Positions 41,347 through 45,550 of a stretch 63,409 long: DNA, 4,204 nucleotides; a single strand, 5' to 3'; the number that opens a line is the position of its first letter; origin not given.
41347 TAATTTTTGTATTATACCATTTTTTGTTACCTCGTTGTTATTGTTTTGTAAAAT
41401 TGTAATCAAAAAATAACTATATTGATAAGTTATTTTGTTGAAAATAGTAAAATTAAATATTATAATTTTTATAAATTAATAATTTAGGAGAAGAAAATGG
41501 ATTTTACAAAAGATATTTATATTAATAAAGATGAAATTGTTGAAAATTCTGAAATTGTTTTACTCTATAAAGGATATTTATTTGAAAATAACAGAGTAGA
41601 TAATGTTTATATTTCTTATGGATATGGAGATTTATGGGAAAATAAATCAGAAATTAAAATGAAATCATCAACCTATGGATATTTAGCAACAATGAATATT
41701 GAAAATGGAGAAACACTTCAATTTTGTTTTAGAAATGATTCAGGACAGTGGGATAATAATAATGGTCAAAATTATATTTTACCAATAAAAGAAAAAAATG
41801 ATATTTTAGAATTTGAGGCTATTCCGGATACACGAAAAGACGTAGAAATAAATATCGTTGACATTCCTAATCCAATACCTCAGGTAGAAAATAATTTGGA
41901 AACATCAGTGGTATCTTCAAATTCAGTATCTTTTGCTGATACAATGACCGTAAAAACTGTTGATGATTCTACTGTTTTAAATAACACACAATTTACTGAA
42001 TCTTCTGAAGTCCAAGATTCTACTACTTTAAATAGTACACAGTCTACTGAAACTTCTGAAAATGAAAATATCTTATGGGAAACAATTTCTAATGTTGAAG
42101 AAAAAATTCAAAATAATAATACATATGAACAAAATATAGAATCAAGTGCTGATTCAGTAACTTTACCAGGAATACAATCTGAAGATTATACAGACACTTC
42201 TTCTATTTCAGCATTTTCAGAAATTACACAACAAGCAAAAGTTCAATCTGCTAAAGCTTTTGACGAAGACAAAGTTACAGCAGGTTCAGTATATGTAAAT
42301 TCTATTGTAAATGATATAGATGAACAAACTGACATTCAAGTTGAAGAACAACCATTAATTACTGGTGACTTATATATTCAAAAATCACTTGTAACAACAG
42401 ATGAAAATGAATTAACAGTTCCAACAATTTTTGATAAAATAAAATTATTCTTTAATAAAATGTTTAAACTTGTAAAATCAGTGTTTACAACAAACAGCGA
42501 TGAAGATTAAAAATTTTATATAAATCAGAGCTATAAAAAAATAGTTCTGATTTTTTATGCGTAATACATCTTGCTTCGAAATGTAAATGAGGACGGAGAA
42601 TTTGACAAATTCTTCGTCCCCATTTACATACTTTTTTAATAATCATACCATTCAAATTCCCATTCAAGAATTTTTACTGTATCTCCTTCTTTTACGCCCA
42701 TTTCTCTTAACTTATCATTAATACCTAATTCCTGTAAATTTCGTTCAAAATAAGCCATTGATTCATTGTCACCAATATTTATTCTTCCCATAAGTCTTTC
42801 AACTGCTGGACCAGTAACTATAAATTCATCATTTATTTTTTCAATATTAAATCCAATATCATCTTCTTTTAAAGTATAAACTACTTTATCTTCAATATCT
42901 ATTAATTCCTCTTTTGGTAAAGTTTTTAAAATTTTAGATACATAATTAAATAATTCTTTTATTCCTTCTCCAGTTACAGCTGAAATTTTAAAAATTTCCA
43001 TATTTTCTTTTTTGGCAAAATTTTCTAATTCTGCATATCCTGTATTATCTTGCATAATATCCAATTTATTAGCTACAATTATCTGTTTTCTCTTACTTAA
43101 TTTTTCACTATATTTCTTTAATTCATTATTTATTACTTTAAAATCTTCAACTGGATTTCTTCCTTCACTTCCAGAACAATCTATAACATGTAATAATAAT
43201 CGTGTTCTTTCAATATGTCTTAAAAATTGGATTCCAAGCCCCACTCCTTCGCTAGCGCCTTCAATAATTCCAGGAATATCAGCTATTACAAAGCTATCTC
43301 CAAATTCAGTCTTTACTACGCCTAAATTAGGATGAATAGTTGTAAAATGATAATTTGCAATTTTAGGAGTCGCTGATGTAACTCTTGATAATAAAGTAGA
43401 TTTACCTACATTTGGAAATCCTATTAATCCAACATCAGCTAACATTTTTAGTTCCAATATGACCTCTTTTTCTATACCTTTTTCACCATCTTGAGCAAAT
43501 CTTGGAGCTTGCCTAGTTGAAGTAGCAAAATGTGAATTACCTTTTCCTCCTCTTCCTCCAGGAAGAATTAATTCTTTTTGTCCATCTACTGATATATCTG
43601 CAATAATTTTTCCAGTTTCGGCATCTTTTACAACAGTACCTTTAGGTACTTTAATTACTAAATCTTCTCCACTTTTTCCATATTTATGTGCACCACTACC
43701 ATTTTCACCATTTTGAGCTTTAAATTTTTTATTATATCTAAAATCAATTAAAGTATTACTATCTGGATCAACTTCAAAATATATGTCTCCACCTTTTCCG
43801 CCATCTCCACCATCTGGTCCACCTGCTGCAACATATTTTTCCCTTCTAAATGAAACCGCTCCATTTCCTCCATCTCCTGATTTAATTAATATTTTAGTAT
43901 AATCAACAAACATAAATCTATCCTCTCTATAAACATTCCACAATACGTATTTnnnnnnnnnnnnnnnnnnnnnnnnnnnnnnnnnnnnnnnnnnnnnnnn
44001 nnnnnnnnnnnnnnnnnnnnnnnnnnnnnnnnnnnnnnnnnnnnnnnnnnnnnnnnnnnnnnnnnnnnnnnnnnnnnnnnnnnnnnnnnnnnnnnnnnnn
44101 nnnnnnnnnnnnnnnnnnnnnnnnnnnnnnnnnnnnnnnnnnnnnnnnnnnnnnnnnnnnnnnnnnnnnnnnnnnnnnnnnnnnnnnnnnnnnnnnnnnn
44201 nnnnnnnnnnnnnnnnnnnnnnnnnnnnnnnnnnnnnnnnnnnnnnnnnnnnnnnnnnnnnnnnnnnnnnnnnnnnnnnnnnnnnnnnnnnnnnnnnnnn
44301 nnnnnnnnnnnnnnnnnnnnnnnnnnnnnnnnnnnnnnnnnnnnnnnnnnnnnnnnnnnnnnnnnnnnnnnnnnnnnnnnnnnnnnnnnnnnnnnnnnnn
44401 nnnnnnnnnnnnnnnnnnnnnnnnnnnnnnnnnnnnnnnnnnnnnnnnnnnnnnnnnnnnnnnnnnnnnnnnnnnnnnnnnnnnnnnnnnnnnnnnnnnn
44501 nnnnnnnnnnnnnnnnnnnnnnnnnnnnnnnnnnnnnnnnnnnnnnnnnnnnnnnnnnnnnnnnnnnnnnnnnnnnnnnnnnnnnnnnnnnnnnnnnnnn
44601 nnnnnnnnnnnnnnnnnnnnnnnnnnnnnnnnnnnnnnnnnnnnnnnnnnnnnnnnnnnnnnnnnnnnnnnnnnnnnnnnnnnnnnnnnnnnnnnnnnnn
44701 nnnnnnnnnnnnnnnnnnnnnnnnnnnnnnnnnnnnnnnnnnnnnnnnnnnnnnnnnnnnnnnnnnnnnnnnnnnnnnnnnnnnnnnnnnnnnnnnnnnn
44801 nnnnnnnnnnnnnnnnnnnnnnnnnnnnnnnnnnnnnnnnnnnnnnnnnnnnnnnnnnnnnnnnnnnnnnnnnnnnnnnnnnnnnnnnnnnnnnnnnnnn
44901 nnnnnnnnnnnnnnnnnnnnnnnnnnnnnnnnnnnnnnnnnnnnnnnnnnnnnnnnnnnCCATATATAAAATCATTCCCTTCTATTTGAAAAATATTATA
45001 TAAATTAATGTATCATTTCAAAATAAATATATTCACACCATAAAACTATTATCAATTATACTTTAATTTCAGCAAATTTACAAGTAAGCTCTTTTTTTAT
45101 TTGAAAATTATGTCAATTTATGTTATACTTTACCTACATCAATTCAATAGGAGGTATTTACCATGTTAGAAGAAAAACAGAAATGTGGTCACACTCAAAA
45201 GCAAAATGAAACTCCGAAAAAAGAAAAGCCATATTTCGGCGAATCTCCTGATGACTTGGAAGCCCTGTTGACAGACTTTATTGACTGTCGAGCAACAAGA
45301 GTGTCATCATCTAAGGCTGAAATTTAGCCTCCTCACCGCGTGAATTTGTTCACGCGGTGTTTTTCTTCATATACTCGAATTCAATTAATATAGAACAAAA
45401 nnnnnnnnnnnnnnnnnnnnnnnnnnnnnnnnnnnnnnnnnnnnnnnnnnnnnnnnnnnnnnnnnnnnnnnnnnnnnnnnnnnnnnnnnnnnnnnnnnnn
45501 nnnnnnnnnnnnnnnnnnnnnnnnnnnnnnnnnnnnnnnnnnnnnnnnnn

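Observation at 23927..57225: Dispersed modular ~150-nt intergenic repeat: 7 full and 5 partial copies in 63 kb, three conserved hairpin modules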

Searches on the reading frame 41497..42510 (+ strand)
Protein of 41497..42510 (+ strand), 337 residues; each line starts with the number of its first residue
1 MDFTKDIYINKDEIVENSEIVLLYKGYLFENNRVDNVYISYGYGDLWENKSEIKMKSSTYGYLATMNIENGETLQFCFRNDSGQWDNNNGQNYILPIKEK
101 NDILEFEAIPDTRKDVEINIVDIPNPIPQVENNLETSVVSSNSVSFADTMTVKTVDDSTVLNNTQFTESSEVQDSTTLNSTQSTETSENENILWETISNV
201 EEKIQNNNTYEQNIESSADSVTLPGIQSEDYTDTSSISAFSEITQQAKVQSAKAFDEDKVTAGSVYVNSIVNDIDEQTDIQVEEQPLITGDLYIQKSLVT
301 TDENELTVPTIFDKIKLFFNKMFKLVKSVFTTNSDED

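Call 68: search_protein_families(library=pfam, proteins=[window:41497-42510:+])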
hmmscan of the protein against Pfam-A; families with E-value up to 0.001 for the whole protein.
window:41497-42510:+ (337 aa): 1 family
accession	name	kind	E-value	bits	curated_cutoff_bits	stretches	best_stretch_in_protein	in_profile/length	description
PF03423.18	CBM_25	-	0.00037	21.2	27.3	1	38-96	21-82/106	Carbohydrate binding domain (family 25)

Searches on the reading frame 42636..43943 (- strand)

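Call 68: search_protein_families(library=pfam, proteins=[window:42636-43943:-])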
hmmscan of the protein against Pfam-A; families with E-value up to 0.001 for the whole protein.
window:42636-43943:- (435 aa): 9 families
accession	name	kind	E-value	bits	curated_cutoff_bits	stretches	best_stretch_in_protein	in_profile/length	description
PF01018.28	GTP1_OBG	-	1.2e-62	210.6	27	1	13-167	1-155/155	GTP1/OBG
PF01926.29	MMR_HSR1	-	2e-26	92.7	21.9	1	170-293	1-113/113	50S ribosome-binding GTPase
PF09269.16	DUF1967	-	2.1e-23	82.6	27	1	365-432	1-70/70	Domain of unknown function (DUF1967)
PF02421.24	FeoB_N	-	1.1e-13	51.4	27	1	171-333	3-154/156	Ferrous iron transport protein B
PF00025.27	Arf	-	9.9e-07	28.8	22.3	1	173-337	19-172/174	ADP-ribosylation factor family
PF00071.28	Ras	-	2e-06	27.9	21.6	1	269-337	88-158/162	Ras family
PF03193.22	RsgA_GTPase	-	7.9e-05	23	30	0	284-337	53-106/174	RsgA GTPase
PF03308.22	MeaB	-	0.00011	21.8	23.1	0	170-190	35-55/273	Methylmalonyl Co-A mutase-associated GTPase MeaB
PF00009.33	GTP_EFTU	-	0.00018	21.6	26.5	0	285-340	123-187/188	Elongation factor Tu GTP binding domain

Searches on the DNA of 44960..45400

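Call 28: search_rna_families(source=window, start=44960, end=45400, threshold=evalue, max_evalue=1)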
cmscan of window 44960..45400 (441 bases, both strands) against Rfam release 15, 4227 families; matches with E-value up to 1: 1.
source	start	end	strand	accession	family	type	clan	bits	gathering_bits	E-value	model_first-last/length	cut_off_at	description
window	45129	45371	+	RF00124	IS102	Gene; sRNA;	-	21.1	46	0.2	1-206/206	no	IS102 RNA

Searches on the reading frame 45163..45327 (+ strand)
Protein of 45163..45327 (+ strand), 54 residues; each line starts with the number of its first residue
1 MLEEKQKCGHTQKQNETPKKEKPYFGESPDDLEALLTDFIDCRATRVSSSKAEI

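Call 92: search_protein_families(library=pfam, proteins=[window:45163-45327:+], max_evalue=0.01)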
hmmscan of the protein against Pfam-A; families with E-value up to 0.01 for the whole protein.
window:45163-45327:+ (54 aa): 0 families
